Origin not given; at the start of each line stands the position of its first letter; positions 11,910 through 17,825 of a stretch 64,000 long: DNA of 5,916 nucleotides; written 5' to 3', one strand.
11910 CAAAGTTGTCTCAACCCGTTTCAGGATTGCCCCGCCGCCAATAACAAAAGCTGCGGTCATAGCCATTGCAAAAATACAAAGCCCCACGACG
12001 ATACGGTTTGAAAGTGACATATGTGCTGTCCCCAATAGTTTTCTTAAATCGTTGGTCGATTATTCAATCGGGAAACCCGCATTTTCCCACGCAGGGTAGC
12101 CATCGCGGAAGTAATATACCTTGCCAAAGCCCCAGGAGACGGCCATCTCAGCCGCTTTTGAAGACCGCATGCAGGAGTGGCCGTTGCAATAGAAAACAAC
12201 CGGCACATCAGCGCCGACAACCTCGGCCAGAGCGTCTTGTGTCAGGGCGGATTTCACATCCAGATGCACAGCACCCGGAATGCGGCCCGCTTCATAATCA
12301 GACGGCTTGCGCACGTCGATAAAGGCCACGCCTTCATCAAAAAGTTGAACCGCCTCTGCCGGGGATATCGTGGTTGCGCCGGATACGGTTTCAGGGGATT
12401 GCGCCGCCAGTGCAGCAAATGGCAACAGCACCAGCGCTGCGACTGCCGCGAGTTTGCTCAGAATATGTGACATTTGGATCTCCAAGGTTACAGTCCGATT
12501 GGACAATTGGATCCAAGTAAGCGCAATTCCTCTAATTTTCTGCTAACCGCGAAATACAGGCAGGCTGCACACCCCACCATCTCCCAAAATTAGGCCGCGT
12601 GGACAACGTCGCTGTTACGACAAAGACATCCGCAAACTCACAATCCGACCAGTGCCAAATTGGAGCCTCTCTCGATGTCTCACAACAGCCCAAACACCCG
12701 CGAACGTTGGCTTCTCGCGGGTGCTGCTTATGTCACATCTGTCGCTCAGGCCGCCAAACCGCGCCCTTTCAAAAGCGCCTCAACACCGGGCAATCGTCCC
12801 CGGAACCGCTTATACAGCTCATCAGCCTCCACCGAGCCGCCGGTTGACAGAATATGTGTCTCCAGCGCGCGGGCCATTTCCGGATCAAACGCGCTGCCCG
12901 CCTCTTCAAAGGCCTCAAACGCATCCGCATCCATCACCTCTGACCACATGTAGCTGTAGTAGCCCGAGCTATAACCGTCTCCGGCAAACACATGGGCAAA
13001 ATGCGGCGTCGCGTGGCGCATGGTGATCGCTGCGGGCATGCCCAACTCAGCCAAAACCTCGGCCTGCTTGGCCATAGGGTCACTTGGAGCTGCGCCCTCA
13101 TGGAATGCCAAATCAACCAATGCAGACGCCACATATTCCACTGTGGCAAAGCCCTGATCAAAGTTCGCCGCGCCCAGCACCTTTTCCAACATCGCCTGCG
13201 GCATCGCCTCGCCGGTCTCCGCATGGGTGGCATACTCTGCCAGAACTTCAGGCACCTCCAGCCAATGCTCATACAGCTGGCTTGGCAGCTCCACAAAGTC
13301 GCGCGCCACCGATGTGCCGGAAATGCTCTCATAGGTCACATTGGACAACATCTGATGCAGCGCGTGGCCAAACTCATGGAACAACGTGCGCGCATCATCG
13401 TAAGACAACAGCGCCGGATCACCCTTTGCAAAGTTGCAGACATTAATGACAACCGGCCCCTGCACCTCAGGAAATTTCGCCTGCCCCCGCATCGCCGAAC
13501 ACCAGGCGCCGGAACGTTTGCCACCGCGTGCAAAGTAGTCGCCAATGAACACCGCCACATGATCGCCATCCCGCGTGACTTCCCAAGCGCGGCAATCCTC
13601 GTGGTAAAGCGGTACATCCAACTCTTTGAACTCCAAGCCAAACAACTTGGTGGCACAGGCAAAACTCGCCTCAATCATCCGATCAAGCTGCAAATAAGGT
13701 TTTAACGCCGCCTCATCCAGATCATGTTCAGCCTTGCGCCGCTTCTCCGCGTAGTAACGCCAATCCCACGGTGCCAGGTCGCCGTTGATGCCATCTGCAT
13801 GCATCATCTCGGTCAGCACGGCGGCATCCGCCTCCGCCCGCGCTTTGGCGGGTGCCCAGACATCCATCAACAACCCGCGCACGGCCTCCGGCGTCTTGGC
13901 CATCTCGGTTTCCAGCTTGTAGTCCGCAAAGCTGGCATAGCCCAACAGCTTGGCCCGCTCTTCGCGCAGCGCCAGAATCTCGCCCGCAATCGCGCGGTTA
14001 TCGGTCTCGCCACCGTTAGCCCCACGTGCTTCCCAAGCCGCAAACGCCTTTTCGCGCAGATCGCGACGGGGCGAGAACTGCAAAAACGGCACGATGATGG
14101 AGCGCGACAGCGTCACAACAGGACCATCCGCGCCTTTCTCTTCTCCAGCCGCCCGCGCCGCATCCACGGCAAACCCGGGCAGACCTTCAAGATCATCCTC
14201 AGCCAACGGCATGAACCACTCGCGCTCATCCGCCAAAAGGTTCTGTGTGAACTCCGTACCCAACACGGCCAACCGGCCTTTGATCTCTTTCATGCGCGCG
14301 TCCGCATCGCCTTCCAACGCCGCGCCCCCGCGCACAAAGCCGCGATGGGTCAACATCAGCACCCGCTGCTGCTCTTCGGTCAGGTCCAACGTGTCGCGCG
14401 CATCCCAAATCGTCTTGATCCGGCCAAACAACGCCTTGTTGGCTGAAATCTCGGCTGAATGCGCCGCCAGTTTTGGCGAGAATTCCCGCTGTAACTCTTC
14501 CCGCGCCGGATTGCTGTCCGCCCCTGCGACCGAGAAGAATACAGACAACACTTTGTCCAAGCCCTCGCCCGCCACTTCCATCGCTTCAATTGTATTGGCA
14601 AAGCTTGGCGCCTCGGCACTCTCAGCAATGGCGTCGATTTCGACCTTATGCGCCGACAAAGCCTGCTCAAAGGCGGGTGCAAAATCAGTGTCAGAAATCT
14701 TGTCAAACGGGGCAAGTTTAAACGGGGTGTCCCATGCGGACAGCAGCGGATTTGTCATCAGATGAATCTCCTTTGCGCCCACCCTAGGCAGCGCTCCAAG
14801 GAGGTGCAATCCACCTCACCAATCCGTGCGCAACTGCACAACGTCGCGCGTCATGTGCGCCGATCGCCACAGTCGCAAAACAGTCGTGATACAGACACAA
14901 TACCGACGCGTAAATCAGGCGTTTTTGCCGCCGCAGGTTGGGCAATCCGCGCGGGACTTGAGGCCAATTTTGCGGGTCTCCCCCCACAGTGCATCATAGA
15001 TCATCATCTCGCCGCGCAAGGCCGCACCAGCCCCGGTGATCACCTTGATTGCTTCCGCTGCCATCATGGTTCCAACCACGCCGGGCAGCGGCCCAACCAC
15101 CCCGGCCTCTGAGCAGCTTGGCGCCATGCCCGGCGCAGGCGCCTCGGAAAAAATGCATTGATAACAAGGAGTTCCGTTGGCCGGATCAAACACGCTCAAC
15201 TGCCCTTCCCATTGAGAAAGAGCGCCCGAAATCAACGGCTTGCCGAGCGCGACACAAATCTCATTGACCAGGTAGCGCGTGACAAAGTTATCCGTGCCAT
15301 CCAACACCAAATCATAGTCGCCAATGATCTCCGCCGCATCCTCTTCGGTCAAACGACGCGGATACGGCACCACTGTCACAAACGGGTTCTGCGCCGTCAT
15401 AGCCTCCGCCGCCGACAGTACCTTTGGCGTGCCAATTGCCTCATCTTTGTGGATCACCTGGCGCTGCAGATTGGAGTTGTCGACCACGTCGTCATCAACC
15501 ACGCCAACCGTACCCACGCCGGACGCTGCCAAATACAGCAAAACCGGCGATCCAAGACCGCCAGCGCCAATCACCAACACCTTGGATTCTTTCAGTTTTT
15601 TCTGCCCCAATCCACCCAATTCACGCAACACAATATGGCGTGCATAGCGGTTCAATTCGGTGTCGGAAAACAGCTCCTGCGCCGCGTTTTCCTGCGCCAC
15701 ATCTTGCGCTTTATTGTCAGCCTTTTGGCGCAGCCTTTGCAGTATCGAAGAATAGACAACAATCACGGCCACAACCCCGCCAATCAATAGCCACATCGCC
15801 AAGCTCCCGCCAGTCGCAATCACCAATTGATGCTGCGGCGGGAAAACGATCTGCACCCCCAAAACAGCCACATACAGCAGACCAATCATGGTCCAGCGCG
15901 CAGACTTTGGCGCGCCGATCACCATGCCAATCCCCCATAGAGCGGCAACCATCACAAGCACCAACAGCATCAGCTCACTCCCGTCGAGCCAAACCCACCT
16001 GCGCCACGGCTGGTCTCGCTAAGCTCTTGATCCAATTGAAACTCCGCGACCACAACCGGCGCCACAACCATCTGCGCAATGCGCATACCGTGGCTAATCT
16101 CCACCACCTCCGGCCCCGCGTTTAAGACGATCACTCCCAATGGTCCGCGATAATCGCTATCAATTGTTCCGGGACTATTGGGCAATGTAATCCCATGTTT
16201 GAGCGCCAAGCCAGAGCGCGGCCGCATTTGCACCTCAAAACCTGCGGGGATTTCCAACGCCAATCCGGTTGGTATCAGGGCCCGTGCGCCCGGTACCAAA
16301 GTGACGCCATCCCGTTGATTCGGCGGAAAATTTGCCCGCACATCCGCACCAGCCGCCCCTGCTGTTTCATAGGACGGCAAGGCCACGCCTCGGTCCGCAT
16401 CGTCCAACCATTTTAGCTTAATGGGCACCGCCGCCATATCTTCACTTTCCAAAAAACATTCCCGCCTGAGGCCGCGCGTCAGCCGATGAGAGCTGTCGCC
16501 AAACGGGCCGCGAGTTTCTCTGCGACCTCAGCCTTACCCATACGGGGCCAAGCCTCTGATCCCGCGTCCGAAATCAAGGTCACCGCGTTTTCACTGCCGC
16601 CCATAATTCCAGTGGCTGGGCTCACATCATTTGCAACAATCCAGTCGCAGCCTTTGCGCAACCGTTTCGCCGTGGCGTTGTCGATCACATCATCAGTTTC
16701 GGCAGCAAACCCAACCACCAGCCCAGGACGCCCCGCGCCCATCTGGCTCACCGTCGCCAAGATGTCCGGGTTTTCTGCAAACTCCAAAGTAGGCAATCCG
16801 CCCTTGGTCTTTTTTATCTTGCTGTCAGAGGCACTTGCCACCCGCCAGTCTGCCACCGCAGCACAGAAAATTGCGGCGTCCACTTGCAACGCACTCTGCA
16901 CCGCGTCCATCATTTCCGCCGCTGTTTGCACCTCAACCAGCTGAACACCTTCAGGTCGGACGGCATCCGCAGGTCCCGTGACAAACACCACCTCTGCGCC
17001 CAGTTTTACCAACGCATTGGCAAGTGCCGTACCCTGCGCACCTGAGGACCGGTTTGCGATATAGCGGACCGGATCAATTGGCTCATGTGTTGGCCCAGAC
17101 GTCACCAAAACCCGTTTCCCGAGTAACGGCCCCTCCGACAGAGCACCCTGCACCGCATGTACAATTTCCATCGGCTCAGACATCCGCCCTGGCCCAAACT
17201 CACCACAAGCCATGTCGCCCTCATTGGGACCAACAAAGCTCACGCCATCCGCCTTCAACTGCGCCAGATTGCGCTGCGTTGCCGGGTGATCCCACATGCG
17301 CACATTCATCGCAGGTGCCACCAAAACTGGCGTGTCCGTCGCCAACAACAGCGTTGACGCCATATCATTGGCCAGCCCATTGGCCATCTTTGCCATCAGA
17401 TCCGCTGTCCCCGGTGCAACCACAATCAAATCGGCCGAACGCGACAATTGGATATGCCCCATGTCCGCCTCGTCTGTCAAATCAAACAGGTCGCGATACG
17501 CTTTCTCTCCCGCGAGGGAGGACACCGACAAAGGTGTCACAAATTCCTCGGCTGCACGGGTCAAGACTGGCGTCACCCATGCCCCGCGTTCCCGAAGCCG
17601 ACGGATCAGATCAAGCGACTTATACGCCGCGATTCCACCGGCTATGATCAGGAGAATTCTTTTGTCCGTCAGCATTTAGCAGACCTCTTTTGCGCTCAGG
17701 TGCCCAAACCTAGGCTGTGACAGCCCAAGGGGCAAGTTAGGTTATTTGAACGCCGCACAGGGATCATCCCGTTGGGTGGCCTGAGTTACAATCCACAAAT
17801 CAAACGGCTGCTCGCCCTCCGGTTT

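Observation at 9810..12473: Secreted rhodanese plus orphan chemoreceptor beside a sulfite dehydrogenase: candidate sulfur-taxis system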

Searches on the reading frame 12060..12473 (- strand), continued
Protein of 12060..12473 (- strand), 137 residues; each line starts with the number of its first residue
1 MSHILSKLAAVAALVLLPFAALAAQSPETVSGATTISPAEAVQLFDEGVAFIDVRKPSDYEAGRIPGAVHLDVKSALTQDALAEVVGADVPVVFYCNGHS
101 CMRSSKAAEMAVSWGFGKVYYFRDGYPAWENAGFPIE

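Call 71: fold_search(model_id=the predicted structure, library=pdb)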
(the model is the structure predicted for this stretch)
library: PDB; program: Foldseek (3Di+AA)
matches with E <= 10: 568; with E <= 0.001: 128
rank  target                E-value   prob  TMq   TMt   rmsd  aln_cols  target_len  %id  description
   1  3tp9_B                6.3e-09  1.00  0.66  0.20   2.0       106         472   30  Crystal structure of Alicyclobacillus acidocaldarius protein with beta-lactamase and rhodanese domains (released 2011-09-21)
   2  3tp9_A                7.6e-09  1.00  0.67  0.20   2.0       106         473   30  Crystal structure of Alicyclobacillus acidocaldarius protein with beta-lactamase and rhodanese domains (released 2011-09-21)
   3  6mxv_A                9.9e-08  1.00  0.65  0.37   2.4       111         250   25  The crystal structure of a rhodanese-like family protein from Francisella tularensis subsp. tularensis SCHU S4 (released 2018-11-21)
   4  2hhg                  1.1e-07  1.00  0.64  0.66   3.5       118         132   31  Structure of Protein of Unknown Function RPA3614, Possible Tyrosine Phosphatase, from Rhodopseudomonas palustris CGA009 (released 2006-07-25)
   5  6mxv_B                1.4e-07  1.00  0.65  0.37   2.3       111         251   25  The crystal structure of a rhodanese-like family protein from Francisella tularensis subsp. tularensis SCHU S4 (released 2018-11-21)
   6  8w14_A                1.6e-07  1.00  0.63  0.55   3.6       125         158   23  Rhodanese-like domain from Acinetobacter baumannii 118362 (released 2024-09-25)
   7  8w14_B                2.7e-07  1.00  0.63  0.59   3.6       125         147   24  Rhodanese-like domain from Acinetobacter baumannii 118362 (released 2024-09-25)
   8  3ilm_A                2.8e-07  1.00  0.65  0.78   2.0       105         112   24  Crystal Structure of the Alr3790 protein from Anabaena sp. Northeast Structural Genomics Consortium Target NsR437h (released 2009-09-22)
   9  3ilm_C                3.0e-07  1.00  0.64  0.69   2.0       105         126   24  Crystal Structure of the Alr3790 protein from Anabaena sp. Northeast Structural Genomics Consortium Target NsR437h (released 2009-09-22)
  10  2mrm_MODEL_1_A        3.0e-07  1.00  0.61  0.76   2.6       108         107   29  Solution structure of the rhodanese domain of YgaP from E. coli (released 2014-10-08)
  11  3nhv_A                3.7e-07  1.00  0.68  0.69   1.8       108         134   21  Crystal Structure of BH2092 protein from Bacillus halodurans, Northeast Structural Genomics Consortium Target BhR228F (released 2010-08-11)
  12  3nhv_D                4.2e-07  1.00  0.68  0.69   1.8       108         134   21  Crystal Structure of BH2092 protein from Bacillus halodurans, Northeast Structural Genomics Consortium Target BhR228F (released 2010-08-11)
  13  5hbo                  4.5e-07  1.00  0.58  0.74   3.1       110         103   25  Native rhodanese domain of YgaP prepared without DDT is both S-nitrosylated and S-sulfhydrated (released 2016-08-10)
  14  3nhv_E                5.5e-07  1.00  0.68  0.70   1.8       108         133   21  Crystal Structure of BH2092 protein from Bacillus halodurans, Northeast Structural Genomics Consortium Target BhR228F (released 2010-08-11)
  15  1gmx                  5.5e-07  1.00  0.60  0.75   2.2       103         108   27  Escherichia coli GlpE sulfurtransferase (released 2001-11-28)
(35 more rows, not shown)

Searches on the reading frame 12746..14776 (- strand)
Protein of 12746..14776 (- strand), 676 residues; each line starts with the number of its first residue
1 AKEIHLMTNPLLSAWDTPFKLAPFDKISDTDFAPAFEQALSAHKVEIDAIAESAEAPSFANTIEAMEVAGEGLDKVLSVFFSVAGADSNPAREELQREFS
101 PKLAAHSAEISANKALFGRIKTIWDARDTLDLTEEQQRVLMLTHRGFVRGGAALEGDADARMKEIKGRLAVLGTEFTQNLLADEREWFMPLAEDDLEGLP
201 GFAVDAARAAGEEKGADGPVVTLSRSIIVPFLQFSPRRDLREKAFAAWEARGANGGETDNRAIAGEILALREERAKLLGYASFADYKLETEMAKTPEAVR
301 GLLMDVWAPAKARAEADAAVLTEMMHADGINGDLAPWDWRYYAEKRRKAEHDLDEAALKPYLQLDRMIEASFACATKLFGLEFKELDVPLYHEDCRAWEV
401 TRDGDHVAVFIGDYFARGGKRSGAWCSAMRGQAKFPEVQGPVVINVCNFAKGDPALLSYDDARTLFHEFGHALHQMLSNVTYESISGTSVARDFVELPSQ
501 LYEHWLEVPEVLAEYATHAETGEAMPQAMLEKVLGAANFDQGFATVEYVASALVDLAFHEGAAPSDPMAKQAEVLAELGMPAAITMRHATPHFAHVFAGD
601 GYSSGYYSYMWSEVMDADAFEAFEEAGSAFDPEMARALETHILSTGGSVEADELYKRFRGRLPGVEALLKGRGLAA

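Call 64: search_protein_families(library=pfam, proteins=[window:12746-14776:-], max_evalue=0.00001)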
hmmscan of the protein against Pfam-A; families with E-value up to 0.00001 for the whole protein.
window:12746-14776:- (676 aa): 1 family
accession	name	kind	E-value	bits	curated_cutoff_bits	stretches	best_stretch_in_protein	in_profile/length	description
PF01432.26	Peptidase_M3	-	4e-112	376.3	27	1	232-673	2-456/457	Peptidase family M3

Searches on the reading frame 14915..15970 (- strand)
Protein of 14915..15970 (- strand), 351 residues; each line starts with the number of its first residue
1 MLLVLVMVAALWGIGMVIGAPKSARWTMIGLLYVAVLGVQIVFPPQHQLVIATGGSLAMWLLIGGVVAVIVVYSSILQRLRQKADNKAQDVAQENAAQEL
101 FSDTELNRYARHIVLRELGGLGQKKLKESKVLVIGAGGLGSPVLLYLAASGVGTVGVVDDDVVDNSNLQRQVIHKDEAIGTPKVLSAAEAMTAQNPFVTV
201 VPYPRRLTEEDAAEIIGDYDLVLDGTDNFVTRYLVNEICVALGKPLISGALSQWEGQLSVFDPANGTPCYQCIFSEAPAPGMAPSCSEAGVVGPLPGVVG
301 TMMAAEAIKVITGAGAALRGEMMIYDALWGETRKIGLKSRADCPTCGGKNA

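Call 64: search_protein_families(library=pfam, proteins=[window:14915-15970:-], max_evalue=0.00001)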
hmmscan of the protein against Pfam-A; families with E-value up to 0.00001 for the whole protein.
window:14915-15970:- (351 aa): 1 family
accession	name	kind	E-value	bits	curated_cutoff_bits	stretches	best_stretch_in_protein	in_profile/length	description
PF00899.27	ThiF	-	1.6e-78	263.6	28.1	1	109-344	1-237/238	ThiF family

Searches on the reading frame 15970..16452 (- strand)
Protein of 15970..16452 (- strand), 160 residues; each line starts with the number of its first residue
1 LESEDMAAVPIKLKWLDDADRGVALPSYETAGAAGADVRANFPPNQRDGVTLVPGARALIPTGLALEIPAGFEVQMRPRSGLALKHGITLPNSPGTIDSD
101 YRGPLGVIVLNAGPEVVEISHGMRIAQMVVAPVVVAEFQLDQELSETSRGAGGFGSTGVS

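Call 64: search_protein_families(library=pfam, proteins=[window:15970-16452:-], max_evalue=0.00001)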
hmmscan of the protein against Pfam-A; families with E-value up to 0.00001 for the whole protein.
window:15970-16452:- (160 aa): 2 families
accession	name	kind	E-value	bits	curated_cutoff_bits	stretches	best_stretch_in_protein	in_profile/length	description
PF00692.24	dUTPase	-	4.5e-27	94.8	22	1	24-158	4-129/129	dUTPase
PF22769.1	DCD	-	1.4e-09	38.7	27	1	45-131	66-151/153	dCTP deaminase-like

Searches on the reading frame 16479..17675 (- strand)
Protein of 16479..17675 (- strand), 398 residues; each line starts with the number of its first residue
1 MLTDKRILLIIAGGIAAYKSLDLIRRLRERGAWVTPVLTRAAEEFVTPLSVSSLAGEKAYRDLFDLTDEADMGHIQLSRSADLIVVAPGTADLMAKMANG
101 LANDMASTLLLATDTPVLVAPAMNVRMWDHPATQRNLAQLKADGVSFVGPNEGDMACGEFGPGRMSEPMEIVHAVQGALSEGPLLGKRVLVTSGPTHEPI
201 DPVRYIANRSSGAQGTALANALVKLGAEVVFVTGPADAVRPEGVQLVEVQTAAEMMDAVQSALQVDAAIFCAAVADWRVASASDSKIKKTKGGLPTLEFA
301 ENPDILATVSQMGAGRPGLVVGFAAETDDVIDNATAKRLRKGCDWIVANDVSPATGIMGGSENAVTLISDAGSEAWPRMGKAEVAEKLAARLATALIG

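Call 64: search_protein_families(library=pfam, proteins=[window:16479-17675:-], max_evalue=0.00001)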
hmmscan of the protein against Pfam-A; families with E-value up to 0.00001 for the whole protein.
window:16479-17675:- (398 aa): 2 families
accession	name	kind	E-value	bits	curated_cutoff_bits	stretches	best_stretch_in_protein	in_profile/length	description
PF04127.22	DFP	-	4e-66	222.8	22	1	185-368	2-186/186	DNA/pantothenate metabolism flavoprotein C-terminal domain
PF02441.25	Flavoprotein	-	6.1e-32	110.9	22.7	1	5-177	1-160/162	Flavoprotein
